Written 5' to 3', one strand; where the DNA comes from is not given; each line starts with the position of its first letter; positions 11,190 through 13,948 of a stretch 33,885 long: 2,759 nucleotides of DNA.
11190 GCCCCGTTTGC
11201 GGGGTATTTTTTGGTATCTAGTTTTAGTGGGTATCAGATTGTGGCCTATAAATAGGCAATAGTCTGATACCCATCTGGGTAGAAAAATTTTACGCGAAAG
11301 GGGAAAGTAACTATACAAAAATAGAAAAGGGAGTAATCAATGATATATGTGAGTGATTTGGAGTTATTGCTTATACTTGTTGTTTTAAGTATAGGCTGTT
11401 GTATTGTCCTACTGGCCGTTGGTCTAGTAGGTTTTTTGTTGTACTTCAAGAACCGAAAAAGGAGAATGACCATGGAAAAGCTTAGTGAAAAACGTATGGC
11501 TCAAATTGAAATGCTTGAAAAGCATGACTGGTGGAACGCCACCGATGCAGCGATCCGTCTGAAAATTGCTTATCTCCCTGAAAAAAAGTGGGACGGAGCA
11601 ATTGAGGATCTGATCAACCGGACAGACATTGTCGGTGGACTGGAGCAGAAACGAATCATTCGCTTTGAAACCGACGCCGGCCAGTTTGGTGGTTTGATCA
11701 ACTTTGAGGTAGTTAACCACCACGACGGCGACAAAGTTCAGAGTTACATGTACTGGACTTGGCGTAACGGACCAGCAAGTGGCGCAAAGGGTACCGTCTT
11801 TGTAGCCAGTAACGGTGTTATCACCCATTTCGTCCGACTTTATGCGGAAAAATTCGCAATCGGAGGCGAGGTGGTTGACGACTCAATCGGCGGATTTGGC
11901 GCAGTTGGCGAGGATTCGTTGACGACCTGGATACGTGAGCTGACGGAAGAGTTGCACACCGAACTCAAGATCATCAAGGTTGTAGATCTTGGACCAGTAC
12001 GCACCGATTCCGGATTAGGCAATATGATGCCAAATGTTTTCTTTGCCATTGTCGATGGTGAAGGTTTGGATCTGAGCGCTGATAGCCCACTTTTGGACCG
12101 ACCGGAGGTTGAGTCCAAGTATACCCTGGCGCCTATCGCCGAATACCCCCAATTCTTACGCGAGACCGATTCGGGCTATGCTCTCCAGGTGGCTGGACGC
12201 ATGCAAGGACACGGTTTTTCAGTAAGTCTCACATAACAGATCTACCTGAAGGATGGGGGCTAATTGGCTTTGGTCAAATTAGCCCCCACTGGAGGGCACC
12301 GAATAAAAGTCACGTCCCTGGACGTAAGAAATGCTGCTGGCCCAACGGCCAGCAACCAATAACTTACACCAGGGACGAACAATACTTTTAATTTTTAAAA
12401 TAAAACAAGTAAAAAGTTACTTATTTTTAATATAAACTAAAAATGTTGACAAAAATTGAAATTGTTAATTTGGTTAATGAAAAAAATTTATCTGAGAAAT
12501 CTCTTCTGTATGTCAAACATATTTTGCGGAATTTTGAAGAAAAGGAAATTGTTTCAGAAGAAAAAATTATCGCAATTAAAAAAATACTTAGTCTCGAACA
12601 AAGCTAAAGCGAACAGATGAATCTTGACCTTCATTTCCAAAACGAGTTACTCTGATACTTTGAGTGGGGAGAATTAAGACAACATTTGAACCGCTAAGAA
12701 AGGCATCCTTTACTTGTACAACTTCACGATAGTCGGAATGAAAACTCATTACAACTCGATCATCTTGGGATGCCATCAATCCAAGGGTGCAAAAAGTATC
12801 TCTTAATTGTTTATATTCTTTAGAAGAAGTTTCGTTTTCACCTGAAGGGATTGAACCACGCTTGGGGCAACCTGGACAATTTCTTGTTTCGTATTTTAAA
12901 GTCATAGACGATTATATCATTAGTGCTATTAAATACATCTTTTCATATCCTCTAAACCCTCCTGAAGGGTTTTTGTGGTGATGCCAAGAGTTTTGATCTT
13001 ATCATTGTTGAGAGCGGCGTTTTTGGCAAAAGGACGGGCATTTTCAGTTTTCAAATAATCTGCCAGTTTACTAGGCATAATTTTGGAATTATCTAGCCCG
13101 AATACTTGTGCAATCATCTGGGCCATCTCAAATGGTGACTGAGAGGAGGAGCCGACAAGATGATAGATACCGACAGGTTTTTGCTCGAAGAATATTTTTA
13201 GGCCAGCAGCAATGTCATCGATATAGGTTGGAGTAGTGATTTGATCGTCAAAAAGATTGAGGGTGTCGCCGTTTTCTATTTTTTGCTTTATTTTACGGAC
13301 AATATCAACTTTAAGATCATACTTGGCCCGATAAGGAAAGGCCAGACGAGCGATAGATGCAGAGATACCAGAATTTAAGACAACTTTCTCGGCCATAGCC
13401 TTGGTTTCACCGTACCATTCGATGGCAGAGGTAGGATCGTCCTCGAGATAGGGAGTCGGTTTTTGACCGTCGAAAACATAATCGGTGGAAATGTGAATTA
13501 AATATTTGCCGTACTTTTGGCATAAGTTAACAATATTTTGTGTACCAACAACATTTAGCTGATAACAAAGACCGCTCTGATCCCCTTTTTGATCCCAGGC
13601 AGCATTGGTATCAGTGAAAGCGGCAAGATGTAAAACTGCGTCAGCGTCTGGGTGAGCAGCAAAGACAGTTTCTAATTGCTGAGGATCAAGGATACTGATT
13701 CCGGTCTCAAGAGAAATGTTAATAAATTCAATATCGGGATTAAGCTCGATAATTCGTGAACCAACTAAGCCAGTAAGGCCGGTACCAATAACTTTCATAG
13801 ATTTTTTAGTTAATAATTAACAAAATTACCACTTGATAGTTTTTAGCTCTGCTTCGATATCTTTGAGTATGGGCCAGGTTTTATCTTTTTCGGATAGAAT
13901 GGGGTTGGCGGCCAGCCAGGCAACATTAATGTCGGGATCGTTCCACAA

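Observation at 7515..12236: ParB/Srx-like giant protein divergently paired with three tandem, strongly diverged Nudix-fold paralogs: candidate nucleotide-centred conflict or signalling system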

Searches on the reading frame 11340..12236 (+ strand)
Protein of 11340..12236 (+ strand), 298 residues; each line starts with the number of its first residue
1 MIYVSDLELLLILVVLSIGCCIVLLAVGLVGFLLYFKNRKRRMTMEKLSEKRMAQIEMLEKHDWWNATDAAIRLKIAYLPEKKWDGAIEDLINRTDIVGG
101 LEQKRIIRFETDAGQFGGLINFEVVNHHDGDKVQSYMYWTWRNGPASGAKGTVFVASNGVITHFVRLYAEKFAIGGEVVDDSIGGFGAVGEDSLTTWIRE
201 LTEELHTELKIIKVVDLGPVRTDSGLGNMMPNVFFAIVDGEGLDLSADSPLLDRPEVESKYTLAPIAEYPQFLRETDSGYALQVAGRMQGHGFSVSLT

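Call 3: search_protein_families(library=pfam, proteins=[window:11340-12236:+], max_evalue=1)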
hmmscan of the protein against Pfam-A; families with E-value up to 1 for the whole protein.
window:11340-12236:+ (298 aa): 1 family
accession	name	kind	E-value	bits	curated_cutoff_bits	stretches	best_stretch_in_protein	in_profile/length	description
PF06305.16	LapA_dom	-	0.65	10.4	28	0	10-50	21-61/64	Lipopolysaccharide assembly protein A domain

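Call 4: search_protein_families(library=padloc, proteins=[window:11340-12236:+], max_evalue=1)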
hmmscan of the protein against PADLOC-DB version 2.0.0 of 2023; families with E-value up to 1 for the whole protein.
window:11340-12236:+ (298 aa): 0 families

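Call 5: search_protein_families(library=ncbifam, proteins=[window:11340-12236:+], max_evalue=1)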
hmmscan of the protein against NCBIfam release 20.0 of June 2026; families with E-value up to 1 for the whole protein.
window:11340-12236:+ (298 aa): 0 families

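Call 13: search_solved_structures(query=window:11340-12236:+, max_evalue=10)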
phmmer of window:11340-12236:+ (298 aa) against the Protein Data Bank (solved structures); distinct sequences matched with E-value up to 10: 3.
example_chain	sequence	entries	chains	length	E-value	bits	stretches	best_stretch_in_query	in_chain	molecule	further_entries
4b3w_A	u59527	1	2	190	0.63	12.6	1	40-162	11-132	CYTOGLOBIN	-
1umo_A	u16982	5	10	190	0.88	12.1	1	40-162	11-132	CYTOGLOBIN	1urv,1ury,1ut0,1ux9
3doc_A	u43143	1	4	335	1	11.9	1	182-226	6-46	glyceraldehyde 3-phosphate dehydrogenase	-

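Call 16: find_homologous_proteins(query=window:11340-12236:+, max_evalue=0.001)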
Query window:11340-12236:+ (298 aa): 3 proteins with E <= 0.001 among 2595 candidates.
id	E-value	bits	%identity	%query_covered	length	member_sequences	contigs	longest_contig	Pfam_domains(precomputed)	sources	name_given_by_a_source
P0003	9.9e-169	578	100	86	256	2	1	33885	-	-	-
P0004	5.8e-124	431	68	94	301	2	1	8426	-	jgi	jgi:hypothetical protein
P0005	3.6e-84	301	50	96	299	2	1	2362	PF00293.35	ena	-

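Call 18: find_encoding_contigs(protein=P0004, flank=10000)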
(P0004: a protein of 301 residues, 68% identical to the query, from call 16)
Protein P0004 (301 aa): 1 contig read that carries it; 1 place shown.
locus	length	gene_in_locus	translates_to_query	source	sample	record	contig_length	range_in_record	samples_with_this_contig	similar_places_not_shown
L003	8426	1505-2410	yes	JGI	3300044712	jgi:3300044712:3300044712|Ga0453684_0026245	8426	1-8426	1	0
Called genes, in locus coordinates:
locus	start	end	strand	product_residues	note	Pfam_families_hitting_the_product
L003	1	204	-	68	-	?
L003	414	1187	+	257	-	-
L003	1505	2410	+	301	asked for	-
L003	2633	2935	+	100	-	-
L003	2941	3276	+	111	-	-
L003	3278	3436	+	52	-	-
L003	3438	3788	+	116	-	-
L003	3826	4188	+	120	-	-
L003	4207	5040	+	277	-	-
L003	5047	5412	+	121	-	-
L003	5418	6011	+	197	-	-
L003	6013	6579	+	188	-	-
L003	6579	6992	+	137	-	-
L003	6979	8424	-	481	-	?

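Call 19: find_encoding_contigs(protein=P0005, flank=10000)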
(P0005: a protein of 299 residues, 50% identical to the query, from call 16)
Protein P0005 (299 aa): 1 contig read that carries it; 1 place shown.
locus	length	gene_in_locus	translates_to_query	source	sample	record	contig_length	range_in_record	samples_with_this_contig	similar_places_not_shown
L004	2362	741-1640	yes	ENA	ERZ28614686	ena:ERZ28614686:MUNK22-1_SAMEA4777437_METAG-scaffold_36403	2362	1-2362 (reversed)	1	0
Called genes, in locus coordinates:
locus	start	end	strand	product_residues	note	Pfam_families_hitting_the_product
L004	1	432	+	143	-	?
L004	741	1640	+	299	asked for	PF00293:NUDIX (weak)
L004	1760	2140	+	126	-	-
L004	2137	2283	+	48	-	-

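Call 23: search_solved_structures(query=A1, max_evalue=10, show_alignments=3)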
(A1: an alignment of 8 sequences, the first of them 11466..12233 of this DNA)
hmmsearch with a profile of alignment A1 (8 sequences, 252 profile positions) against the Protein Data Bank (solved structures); distinct sequences matched with E-value up to 10: 7.
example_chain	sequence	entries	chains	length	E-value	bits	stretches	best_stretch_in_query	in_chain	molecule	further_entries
8fkp_SZ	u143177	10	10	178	0.63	12.5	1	14-48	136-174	Nucleolar protein 16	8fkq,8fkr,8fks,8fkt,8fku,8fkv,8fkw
7f8u_A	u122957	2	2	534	0.94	11.9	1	11-51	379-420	Fusion protein of Cholecystokinin receptor type A and Endolysin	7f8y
7f8x_A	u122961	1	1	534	0.96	11.9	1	11-51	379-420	Cholecystokinin receptor type A,Endolysin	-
6j20_A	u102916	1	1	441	1.2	11.5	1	11-51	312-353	Substance-P receptor,Endolysin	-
6j21_A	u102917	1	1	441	1.5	11.2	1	11-51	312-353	Substance-P receptor,Endolysin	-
5xpr_A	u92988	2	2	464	2.1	10.7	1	11-50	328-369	Endothelin B receptor,Endolysin,Endothelin B receptor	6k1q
5gli_A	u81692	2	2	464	2.1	10.7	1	11-50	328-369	Endothelin Receptor Subtype-B | Endothelin B receptor,Endolysin,Endothelin B receptor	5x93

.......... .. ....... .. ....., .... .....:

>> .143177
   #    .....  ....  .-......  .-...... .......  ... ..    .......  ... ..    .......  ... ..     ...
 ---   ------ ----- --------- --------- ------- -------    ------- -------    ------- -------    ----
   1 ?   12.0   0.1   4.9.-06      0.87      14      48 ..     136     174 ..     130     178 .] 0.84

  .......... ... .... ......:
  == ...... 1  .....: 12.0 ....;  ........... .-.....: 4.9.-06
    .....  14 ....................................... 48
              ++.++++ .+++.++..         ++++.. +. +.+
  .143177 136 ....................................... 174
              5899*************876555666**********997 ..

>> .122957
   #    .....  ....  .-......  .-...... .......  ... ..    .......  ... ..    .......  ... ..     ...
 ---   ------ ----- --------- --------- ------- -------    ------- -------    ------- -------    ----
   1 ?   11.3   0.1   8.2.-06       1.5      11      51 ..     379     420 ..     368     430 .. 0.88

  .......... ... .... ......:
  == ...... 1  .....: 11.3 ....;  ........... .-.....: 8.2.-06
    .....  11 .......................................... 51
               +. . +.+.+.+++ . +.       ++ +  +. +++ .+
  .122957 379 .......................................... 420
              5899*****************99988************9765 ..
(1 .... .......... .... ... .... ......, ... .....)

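Call 24: search_protein_families(library=pfam, alignment_id=A1, max_evalue=1)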
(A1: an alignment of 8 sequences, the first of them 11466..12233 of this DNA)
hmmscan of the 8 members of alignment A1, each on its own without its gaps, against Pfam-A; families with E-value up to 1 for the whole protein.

A. member 1, window:11466-12233:+ (256 aa): 1 family
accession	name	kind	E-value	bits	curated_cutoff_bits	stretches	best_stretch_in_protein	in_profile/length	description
PF00293.34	NUDIX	-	0.19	12.2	21.1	1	140-174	33-67/134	NUDIX domain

B. families by the number of members that match (of 8 scanned): 4 families
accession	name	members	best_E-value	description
PF00293.34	NUDIX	2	2.2e-07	NUDIX domain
PF20303.3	YLATT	1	0.048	YEATS-Like-Associating Three TM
PF01658.22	Inos-1-P_synth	1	0.067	Myo-inositol-1-phosphate synthase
PF09477.16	Type_III_YscG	1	0.16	Bacterial type III secretion system chaperone protein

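Call 27: find_homologous_proteins(query=A1, max_evalue=0.01)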
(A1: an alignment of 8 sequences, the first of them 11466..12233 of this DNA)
Query A1 (8 sequences) (256 aa, profile of the alignment): 6 proteins with E <= 0.01 among 8000 candidates.
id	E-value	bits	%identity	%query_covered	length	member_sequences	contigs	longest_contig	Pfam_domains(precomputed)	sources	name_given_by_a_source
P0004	9.6e-108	377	73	97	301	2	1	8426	-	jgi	jgi:hypothetical protein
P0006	2.9e-102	359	24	94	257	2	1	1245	-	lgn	-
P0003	6.3e-102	358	100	100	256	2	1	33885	-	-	-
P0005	2.8e-101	356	54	99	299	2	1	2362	PF00293.35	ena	-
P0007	2.4e-77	278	52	99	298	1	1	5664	PF00293.35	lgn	-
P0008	4.6e-70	254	25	19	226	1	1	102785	-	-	-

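Call 28: find_encoding_contigs(protein=P0007, flank=10000)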
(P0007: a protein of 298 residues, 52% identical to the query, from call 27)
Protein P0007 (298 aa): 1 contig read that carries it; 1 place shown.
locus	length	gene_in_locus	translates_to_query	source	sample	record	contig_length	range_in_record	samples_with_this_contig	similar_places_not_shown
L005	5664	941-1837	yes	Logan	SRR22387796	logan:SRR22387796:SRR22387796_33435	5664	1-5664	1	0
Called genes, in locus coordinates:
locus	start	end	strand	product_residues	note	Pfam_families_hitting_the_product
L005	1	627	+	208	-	?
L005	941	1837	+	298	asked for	PF00293:NUDIX (weak)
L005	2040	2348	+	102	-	-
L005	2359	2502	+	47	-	-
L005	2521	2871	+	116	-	-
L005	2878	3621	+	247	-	PF00702:Hydrolase (weak)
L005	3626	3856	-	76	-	-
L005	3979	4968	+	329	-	-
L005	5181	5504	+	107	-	-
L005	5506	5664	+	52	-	?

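Call 29: find_encoding_contigs(protein=P0006, flank=10000)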
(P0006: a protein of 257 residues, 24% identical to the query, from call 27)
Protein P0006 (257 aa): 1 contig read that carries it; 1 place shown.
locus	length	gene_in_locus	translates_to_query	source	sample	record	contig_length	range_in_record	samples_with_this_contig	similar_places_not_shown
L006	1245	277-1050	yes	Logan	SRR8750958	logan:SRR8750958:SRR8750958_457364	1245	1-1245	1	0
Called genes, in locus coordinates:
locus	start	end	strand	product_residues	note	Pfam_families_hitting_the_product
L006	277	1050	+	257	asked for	-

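Call 40: predict_structure(alignment_id=A3)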
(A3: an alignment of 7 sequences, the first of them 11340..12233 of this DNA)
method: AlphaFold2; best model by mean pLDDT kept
length: 298 residues; sequences in the alignment: 7
mean_pLDDT: 76.3   pTM: 0.59
mean pLDDT of the five models: 76.3, 75.0, 74.4, 74.3, 72.1
residues with pLDDT >= 90: 35; 70-90: 178; 50-70: 66; < 50: 19
segments of 3 or more residues with pLDDT < 50: 172-175, 246-256
pLDDT, mean of each block of 10 residues (from residue 1): 67 87 87 72 64 93 95 89 82 83 89 67 87 80 70 87 79 52 66 72 67 85 61 85 51 49 85 82 88 67
secondary structure, 60 per line:
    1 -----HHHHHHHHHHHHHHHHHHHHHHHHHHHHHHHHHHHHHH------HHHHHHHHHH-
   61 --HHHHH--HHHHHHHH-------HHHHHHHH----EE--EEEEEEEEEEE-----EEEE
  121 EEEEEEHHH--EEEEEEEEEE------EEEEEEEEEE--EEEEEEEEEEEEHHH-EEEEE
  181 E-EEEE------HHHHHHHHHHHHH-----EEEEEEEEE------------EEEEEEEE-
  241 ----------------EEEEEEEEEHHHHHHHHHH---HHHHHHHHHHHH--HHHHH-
elements in order: H6-43 H50-59 H63-67 H70-77 H85-92 E101-111 E117-126 E132-141 E148-157 E160-171 E176-181 E183-186 H193-205 E211-219 E232-239 E257-265 H266-275 H279-290 H293-297

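Call 42: fold_search(model_id=the predicted structure, library=pdb)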
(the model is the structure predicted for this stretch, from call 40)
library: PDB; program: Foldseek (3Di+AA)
matches with E <= 10: 784; with E <= 0.001: 162
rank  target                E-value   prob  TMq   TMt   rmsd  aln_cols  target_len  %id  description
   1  2dsc_A                3.3e-09  1.00  0.39  0.56   7.4       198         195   16  Crystal structure of human ADP-ribose pyrophosphatase NUDT5 in complex with magnesium and ADP-ribose (released 2006-11-14)
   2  3aca_A                4.2e-09  1.00  0.37  0.53   7.6       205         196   18  Crystal structure of human NUDT5 complexed with 8-oxo-dADP and manganese (released 2011-01-12)
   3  2dsb_A                4.4e-09  1.00  0.39  0.53   7.8       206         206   16  Crystal structure of human ADP-ribose pyrophosphatase NUDT5 (released 2006-11-14)
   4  5nwh_A                6.4e-09  1.00  0.36  0.52   7.3       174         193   17  Potent inhibitors of NUDT5 silence hormone signaling in breast cancer (released 2018-04-04)
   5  3bm4_A                6.8e-09  1.00  0.41  0.58   7.1       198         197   17  Crystal Structure of Human ADP-ribose Pyrophosphatase NUDT5 In complex with magnesium and AMPcpr (released 2008-05-20)
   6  6gru_B                1.1e-08  1.00  0.37  0.52   7.6       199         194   20  Crystal structure of human NUDT5 (released 2018-06-27)
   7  9g6y_A                1.3e-08  1.00  0.38  0.55   8.0       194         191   18  Crystal structure of NUDT5 bound to dNUDT5 (released 2026-02-04)
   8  8rdz_A                1.5e-08  1.00  0.37  0.55   6.9       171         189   18  Crystal Structure of Human ADP-ribose Pyrophosphatase NUDT5 In complex with Ibrutinib (released 2024-05-01)
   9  9b1z_A                1.5e-08  1.00  0.42  0.58   7.6       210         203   14  Crystal structure of ADP-ribose diphosphatase from Klebsiella pneumoniae (Apo) (released 2024-03-27)
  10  8riy_BBB              1.8e-08  1.00  0.37  0.54   7.0       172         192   19  Human NUDT5 with ibrutinib derivative (released 2024-05-01)
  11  8ptt_C                1.8e-08  1.00  0.38  0.54   7.4       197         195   19  Human NUDT5 in complex with MRK-952 (released 2024-07-24)
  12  5qj4_D                1.9e-08  1.00  0.37  0.55   7.0       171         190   19  PanDDA analysis group deposition of models with modelled events (e.g. bound ligands) -- Crystal Structure of NUDT5 in  (released 2018-12-19)
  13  8ptt_A                1.9e-08  1.00  0.37  0.52   7.6       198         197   18  Human NUDT5 in complex with MRK-952 (released 2024-07-24)
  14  6gru_C                2.0e-08  1.00  0.37  0.54   7.1       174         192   20  Crystal structure of human NUDT5 (released 2018-06-27)
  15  5qjn_C                2.0e-08  1.00  0.37  0.54   7.0       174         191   20  PanDDA analysis group deposition of models with modelled events (e.g. bound ligands) -- Crystal Structure of NUDT5 in  (released 2018-12-19)
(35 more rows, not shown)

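Call 113: search_protein_families(library=pfam, proteins=[L005:3979-4968:+], max_evalue=0.1)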
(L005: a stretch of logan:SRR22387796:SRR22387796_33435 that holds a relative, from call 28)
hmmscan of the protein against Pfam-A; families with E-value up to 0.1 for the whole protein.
L005:3979-4968:+ (329 aa): 0 families

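Call 123: search_protein_families(library=phrogs, proteins=[window:11340-12236:+], max_evalue=0.01)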
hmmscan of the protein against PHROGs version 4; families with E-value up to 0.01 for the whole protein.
window:11340-12236:+ (298 aa): 0 families

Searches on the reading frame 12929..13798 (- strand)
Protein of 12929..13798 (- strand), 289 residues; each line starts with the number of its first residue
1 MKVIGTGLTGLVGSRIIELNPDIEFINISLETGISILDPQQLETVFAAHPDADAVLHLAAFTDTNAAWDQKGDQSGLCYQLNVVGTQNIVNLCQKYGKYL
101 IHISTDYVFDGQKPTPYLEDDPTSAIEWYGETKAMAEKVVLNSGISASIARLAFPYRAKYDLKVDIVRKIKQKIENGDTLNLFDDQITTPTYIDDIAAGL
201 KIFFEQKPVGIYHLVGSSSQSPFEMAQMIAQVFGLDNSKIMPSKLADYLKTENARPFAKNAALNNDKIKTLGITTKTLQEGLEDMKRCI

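Call 36: search_protein_families(library=pfam, proteins=[window:12929-13798:-], max_evalue=0.00001)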
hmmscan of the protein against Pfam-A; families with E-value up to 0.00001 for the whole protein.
window:12929-13798:- (289 aa): 5 families
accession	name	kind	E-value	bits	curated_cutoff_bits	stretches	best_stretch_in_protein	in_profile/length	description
PF04321.23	RmlD_sub_bind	-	3.7e-52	177.6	27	1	1-285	1-281/287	RmlD substrate binding domain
PF01370.27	Epimerase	-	4.8e-16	59.3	20.9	1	6-206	4-227/240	NAD dependent epimerase/dehydratase family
PF16363.11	GDP_Man_Dehyd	-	6.4e-12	46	27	1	35-143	60-167/332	GDP-mannose 4,6 dehydratase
PF01073.25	3Beta_HSD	-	2.1e-09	37.3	22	1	38-143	53-160/280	3-beta hydroxysteroid dehydrogenase/isomerase family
PF07993.18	NAD_binding_4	-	3e-09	36.9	20.1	1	51-151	88-203/258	Male sterility protein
